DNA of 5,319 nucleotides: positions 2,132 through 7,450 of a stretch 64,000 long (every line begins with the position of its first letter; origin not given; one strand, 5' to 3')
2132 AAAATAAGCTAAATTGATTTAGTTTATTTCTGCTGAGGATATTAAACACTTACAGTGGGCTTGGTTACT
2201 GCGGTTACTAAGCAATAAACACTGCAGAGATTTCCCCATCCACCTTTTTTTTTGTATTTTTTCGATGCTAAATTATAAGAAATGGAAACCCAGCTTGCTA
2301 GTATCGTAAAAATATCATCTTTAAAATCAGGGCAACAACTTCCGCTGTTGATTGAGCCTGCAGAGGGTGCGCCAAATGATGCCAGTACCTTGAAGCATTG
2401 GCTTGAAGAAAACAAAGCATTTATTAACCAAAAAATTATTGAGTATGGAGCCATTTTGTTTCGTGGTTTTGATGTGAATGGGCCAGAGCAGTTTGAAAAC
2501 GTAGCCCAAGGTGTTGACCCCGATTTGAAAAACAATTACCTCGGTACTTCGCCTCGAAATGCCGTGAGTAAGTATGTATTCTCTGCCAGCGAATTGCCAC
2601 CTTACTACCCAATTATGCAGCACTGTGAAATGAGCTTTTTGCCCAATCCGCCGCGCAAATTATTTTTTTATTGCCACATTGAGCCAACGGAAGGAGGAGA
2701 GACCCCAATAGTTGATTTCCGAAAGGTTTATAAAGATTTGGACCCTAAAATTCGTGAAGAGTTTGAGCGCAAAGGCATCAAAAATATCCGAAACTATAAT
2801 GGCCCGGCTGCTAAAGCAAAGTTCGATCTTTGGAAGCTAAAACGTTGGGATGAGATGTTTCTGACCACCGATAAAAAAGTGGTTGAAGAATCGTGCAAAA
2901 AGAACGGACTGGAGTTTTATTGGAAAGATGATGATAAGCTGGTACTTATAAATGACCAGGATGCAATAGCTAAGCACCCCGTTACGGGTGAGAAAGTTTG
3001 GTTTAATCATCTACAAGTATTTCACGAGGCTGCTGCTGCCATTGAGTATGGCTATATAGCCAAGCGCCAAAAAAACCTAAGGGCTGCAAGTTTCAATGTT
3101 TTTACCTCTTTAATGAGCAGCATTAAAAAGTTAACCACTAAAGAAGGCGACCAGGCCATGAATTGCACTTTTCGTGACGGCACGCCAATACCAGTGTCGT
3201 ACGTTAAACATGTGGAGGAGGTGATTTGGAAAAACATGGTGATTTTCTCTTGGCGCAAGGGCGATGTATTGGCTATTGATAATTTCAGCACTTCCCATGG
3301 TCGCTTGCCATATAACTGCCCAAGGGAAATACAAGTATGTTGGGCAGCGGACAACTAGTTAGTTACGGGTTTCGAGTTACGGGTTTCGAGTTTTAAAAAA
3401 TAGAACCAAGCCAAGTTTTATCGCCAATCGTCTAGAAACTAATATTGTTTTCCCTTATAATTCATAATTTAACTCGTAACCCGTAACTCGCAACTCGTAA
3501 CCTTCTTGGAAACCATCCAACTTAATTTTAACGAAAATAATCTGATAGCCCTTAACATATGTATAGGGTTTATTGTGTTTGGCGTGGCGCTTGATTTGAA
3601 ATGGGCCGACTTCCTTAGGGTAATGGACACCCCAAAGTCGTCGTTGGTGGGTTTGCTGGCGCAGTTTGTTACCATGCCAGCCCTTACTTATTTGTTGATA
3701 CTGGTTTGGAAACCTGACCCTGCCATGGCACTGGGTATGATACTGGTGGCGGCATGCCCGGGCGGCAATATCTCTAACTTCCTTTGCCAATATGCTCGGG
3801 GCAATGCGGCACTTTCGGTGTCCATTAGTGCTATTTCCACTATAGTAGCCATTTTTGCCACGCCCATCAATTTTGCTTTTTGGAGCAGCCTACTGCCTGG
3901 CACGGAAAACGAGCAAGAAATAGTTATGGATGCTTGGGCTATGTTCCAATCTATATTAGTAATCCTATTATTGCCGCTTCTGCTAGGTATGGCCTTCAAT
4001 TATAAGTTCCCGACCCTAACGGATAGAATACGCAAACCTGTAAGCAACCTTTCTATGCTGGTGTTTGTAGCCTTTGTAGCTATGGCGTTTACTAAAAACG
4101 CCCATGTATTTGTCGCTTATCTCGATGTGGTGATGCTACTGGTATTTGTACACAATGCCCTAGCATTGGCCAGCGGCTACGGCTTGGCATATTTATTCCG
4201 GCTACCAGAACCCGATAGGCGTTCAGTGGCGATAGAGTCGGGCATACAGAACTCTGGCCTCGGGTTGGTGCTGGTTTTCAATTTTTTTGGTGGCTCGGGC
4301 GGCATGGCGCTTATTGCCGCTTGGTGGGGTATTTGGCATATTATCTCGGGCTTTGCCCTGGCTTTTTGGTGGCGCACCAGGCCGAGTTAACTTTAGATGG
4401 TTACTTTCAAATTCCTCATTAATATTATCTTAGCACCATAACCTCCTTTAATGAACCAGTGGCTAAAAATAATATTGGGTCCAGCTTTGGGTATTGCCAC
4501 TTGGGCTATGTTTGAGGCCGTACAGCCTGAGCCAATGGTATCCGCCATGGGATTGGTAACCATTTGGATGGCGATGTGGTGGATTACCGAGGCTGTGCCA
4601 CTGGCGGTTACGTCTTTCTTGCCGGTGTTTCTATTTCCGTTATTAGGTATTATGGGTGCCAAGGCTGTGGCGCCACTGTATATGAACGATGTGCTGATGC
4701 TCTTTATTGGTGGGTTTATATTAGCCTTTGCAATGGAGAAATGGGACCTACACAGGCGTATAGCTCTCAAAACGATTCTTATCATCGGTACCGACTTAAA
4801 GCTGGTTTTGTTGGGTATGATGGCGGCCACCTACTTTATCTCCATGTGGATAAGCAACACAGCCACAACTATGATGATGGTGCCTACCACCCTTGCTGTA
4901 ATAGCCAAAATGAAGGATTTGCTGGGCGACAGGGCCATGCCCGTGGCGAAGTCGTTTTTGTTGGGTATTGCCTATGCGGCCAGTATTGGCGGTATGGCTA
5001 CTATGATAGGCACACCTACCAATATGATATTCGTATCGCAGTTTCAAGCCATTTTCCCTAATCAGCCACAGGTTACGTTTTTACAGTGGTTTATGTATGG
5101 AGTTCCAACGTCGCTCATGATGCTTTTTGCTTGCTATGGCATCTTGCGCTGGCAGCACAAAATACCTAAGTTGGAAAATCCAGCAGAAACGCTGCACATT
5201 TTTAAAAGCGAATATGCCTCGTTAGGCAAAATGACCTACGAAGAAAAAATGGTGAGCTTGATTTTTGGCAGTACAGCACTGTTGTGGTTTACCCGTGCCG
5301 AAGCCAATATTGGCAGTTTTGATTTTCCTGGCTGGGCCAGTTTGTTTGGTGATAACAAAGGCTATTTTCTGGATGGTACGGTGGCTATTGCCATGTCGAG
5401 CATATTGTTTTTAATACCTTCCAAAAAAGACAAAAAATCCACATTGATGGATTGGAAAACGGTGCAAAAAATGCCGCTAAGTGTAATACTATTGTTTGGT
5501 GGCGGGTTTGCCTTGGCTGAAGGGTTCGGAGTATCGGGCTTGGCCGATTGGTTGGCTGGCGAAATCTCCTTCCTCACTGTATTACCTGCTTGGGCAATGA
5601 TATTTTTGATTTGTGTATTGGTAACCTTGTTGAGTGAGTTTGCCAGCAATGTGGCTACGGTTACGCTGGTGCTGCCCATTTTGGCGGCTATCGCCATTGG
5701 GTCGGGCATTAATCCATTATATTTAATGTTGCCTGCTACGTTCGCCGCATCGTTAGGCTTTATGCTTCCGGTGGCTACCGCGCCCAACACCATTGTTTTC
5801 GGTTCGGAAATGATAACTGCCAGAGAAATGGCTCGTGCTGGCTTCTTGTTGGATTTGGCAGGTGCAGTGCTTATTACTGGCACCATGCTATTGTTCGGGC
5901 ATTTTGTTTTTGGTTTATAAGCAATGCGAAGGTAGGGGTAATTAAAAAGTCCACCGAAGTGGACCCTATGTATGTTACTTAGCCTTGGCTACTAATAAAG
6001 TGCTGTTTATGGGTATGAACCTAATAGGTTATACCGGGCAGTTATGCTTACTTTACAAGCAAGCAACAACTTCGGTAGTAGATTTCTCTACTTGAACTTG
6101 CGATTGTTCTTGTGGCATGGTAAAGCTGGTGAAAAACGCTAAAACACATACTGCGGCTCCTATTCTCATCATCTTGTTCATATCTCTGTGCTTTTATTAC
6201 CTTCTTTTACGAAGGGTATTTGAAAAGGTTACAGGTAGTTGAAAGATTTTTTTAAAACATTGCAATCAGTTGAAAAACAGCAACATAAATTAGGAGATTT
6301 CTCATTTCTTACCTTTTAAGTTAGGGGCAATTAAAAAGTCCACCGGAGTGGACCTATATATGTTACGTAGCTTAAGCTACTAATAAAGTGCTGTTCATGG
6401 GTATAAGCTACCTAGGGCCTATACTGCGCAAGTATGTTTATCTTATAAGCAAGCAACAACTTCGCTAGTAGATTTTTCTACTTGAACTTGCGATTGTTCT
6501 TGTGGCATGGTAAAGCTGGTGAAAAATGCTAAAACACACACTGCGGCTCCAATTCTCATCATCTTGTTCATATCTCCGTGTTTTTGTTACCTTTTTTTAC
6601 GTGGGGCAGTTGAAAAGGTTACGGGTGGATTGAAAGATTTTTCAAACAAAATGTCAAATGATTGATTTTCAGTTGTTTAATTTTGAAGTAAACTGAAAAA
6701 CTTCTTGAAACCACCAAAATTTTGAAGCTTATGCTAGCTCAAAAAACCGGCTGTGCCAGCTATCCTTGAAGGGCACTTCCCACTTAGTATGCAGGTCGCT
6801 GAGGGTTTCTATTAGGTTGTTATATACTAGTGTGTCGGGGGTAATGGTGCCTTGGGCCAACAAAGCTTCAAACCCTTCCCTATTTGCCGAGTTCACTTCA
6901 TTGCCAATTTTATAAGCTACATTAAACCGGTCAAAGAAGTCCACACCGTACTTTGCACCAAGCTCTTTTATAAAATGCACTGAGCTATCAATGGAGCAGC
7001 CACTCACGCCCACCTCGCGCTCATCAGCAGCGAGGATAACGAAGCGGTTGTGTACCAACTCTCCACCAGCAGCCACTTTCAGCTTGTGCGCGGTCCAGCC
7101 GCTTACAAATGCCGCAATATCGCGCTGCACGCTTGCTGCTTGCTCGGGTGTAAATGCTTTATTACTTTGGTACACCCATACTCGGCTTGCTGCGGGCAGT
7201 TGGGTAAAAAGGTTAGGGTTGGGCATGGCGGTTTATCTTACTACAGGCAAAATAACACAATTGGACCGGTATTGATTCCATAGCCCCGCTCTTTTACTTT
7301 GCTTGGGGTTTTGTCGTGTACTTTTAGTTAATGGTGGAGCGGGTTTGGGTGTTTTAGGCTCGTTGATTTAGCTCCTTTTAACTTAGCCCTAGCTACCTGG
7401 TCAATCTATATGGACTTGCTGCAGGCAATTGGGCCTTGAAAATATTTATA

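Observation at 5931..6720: Tandem pair of unannotated 42-codon genes with a purifying-selection signature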

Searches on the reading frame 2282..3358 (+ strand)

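Call 7: search_protein_families(library=ncbifam, proteins=[window:2282-3358:+], max_evalue=1)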
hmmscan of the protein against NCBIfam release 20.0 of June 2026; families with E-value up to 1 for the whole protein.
window:2282-3358:+ (358 aa): 3 families
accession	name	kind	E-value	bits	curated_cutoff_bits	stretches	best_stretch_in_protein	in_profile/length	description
TIGR02410.1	carnitine_TMLD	equivalog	4.4e-05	23.2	268.3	2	110-162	178-230/362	trimethyllysine dioxygenase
NF041363.1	GntD_guanitoxin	equivalog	0.016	14.4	345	1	312-345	274-307/341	guanitoxin biosynthesis L-enduracididine beta-hydroxylase GntD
NF043003.1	ClavSyn_CS1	equivalog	0.087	12.3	450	1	324-345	252-273/312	clavaminate synthase Cs1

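Call 8: search_protein_families(library=pfam, proteins=[window:2282-3358:+], max_evalue=1)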
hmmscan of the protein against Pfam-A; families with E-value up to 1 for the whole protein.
window:2282-3358:+ (358 aa): 1 family
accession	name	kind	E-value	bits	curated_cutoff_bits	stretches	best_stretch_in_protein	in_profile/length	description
PF02668.22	TauD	-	7.7e-40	137.9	27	1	35-354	17-267/267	Taurine catabolism dioxygenase TauD, TfdA family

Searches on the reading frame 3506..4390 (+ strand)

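Call 7: search_protein_families(library=ncbifam, proteins=[window:3506-4390:+], max_evalue=1)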
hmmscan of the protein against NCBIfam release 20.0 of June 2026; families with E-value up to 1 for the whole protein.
window:3506-4390:+ (294 aa): 2 families
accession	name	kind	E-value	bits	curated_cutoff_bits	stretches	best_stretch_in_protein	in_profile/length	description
TIGR00841.1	bass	subfamily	5.9e-52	176.9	326.3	1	12-289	35-304/321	bile acid:sodium symporter family transporter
NF047939.1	PantTportPanS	equivalog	1.1e-45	156.6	400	1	18-292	35-299/299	ketopantoate/pantoate/pantothenate transporter PanS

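Call 8: search_protein_families(library=pfam, proteins=[window:3506-4390:+], max_evalue=1)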
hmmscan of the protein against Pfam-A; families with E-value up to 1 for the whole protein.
window:3506-4390:+ (294 aa): 3 families
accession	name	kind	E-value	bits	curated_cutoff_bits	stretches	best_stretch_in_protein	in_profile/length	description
PF01758.21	SBF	-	3.1e-36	125.3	24.3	1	18-203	2-189/191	Sodium Bile acid symporter family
PF13593.11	SBF_like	-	3.3e-21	76.3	25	1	12-280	31-299/313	SBF-like CPA transporter family (DUF4137)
PF03547.23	Mem_trans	-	0.03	13.4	25.7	2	49-121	269-341/343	Membrane transport protein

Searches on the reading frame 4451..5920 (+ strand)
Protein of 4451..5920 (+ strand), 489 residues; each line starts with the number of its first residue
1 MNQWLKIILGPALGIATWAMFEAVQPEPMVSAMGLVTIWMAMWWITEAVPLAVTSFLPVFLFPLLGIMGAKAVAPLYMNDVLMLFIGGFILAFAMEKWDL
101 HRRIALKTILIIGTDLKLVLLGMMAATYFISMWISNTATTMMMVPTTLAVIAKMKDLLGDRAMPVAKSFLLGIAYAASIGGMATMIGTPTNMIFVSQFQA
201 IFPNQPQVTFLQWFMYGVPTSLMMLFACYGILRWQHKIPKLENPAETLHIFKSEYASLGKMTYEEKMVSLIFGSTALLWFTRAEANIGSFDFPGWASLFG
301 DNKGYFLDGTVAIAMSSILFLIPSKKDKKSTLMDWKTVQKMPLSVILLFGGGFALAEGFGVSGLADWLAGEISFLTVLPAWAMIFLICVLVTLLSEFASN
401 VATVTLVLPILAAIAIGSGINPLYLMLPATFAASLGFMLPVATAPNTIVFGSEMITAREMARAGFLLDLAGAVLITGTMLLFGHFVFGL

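Call 7: search_protein_families(library=ncbifam, proteins=[window:4451-5920:+], max_evalue=1)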
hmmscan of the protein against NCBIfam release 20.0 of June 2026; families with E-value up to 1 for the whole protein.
window:4451-5920:+ (489 aa): 3 families
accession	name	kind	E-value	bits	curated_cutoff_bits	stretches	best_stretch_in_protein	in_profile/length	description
TIGR00785.1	dass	subfamily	3e-71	240.5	198.6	1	36-482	16-443/444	DASS family sodium-coupled anion symporter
NF040989.1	MamN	equivalog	2.7e-07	29.7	500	2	72-199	50-168/437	magnetosome biogenesis transporter MamN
TIGR00825.1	EIIBC-GUT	subfamily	0.00057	19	458.7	1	360-433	204-277/331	glucitol/sorbitol-specific PTS transporter subunit IIBC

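Call 8: search_protein_families(library=pfam, proteins=[window:4451-5920:+], max_evalue=1)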
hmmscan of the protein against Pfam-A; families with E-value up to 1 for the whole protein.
window:4451-5920:+ (489 aa): 3 families
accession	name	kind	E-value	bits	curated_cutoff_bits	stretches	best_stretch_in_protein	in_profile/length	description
PF00939.25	Na_sulph_symp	-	1.2e-66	226.2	27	1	32-487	32-470/472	Sodium:sulfate symporter transmembrane region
PF03600.22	CitMHS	-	3.1e-54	184.8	31.9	2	42-423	2-329/336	Citrate transporter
PF14163.11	SieB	-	0.33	11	26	0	313-358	5-50/147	Super-infection exclusion protein B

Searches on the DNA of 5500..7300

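Call 4: search_rna_families(source=window, start=5500, end=7300, threshold=evalue, max_evalue=10, show_alignments=3)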
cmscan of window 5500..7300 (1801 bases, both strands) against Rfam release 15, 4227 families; matches with E-value up to 10: 7.
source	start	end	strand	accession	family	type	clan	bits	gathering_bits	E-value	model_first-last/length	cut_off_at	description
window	6333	6395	-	RF01386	isrB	Gene; sRNA;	-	21.7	35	0.41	1-87/87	no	isrB Hfq binding RNA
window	6326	6398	-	RF02538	TarB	Gene; sRNA;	-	21.1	80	0.48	1-79/79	no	Vibrio ToxT activated RNA TarB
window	5944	6007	-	RF01386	isrB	Gene; sRNA;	-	20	35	0.97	1-87/87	no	isrB Hfq binding RNA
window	6182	6320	+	RF00015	U4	Gene; snRNA; splicing;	CL00007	18.1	46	0.25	1-138/138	no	U4 spliceosomal RNA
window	6510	6542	+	RF01726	SAM-II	Cis-reg; riboswitch;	-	15.9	44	9.5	1-60/60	no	SAM-II riboswitch aptamer (SAM-II long loop)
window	5940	6027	-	RF01489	sbrA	Gene; sRNA;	-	15.4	45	7.7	1-71/71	no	Listeria sRNA sbrA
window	6103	6215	+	RF01965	RMST_4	Gene; lncRNA;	-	15.4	40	9.1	1-108/108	no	Rhabdomyosarcoma 2 associated transcript conserved region 4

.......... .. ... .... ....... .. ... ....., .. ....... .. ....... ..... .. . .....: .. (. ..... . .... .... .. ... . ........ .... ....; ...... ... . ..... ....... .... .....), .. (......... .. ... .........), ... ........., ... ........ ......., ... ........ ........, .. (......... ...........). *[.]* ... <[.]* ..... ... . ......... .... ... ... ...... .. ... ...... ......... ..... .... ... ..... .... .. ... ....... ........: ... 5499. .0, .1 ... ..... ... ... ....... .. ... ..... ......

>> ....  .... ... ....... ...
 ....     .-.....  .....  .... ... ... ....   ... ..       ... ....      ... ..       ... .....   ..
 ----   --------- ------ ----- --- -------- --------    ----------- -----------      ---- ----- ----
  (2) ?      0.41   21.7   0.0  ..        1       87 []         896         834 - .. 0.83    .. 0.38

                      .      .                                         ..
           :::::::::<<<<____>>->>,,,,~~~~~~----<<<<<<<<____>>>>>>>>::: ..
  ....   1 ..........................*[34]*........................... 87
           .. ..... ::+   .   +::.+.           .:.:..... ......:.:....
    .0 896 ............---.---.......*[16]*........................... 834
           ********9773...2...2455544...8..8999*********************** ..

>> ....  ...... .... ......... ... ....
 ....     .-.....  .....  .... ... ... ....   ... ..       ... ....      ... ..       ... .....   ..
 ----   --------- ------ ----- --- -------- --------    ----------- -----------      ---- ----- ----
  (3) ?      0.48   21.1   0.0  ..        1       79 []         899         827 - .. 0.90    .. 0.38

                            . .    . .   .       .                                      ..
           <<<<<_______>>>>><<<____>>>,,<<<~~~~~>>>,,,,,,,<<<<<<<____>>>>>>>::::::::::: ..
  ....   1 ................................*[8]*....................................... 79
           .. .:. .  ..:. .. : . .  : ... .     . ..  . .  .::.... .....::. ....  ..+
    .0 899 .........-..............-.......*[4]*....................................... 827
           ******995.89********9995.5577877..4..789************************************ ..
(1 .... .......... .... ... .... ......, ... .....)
